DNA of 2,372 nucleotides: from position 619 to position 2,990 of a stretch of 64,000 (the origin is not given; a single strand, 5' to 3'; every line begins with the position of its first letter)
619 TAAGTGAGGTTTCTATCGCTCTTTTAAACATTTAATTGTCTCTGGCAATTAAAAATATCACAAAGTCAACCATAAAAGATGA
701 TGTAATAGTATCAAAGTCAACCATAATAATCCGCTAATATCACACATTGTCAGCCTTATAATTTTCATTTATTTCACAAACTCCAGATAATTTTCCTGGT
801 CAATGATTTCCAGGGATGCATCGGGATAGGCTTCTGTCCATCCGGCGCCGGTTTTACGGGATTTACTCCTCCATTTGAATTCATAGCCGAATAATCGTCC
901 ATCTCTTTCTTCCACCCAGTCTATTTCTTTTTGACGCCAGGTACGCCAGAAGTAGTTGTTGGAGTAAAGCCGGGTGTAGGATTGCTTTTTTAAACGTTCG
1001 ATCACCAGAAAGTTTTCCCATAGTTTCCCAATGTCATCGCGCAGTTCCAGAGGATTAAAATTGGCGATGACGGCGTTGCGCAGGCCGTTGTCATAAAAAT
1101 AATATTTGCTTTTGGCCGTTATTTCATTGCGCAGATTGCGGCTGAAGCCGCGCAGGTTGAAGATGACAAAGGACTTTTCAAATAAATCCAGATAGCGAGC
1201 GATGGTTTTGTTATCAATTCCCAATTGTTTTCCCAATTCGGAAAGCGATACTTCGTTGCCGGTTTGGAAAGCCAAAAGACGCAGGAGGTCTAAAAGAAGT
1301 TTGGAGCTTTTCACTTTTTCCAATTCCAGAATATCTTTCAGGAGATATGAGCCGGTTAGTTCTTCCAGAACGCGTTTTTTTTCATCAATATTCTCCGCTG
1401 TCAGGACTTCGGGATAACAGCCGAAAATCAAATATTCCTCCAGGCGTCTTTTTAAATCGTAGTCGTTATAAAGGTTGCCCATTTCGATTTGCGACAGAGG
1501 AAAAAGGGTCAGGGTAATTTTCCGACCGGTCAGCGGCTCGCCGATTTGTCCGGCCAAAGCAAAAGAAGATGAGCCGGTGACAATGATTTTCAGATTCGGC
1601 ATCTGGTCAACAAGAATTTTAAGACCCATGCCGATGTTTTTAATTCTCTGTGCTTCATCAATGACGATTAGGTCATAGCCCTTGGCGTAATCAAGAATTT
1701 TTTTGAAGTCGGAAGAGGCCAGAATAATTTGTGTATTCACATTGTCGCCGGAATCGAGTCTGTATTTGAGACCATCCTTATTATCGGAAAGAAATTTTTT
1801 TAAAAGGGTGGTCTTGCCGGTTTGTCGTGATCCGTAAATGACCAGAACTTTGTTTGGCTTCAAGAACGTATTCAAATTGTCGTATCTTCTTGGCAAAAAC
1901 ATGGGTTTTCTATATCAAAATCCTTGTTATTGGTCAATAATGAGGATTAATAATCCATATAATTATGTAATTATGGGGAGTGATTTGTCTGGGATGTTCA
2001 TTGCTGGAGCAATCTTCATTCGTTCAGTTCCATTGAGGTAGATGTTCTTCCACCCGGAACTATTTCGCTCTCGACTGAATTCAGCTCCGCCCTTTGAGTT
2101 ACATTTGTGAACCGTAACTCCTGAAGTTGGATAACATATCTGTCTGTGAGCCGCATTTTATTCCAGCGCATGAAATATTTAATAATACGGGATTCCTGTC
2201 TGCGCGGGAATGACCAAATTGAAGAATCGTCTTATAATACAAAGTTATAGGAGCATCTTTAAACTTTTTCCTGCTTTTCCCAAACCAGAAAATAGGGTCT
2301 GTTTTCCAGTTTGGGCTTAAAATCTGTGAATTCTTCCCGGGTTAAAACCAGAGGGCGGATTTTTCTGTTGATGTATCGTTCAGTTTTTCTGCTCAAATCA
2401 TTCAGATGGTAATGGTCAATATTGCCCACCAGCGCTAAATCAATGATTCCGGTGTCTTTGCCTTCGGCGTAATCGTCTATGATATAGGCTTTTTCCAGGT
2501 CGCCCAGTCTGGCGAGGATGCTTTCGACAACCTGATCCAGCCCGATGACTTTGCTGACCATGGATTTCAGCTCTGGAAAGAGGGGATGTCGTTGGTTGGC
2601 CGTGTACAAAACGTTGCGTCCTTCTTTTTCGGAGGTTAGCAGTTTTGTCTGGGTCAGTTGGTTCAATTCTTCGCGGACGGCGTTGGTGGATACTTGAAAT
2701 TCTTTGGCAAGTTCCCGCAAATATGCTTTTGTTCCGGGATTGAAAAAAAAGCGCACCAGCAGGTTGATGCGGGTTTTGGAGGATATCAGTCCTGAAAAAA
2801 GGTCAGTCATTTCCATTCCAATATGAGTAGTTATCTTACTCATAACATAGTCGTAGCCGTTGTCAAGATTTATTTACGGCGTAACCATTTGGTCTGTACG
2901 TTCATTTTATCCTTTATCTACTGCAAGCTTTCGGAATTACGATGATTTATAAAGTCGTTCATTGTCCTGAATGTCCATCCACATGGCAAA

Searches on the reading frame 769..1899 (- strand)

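Call 29: search_protein_families(library=pfam, proteins=[window:769-1899:-], max_evalue=0.00001)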
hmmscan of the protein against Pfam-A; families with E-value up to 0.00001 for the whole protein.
window:769-1899:- (376 aa): 2 families
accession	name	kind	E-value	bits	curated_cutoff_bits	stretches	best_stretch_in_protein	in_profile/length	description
PF13635.12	DUF4143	-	2.4e-40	138.3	28.1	1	188-343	2-159/160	Domain of unknown function (DUF4143)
PF13173.12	AAA_14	-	7e-27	94.4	27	1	16-140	2-128/129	AAA domain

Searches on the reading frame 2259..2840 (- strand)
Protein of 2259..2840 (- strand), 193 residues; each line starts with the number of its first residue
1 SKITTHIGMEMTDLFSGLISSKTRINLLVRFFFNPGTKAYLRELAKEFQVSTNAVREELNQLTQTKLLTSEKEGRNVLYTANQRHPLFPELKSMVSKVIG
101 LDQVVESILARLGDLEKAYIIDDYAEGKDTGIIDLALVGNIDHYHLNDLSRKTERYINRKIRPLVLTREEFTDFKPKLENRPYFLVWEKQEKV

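Call 29: search_protein_families(library=pfam, proteins=[window:2259-2840:-], max_evalue=0.00001)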
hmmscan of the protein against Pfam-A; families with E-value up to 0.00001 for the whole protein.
window:2259-2840:- (193 aa): 1 family
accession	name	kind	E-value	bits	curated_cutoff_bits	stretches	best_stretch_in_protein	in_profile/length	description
PF00392.27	GntR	-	5.7e-06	26.3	27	0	33-72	18-58/64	Bacterial regulatory proteins, gntR family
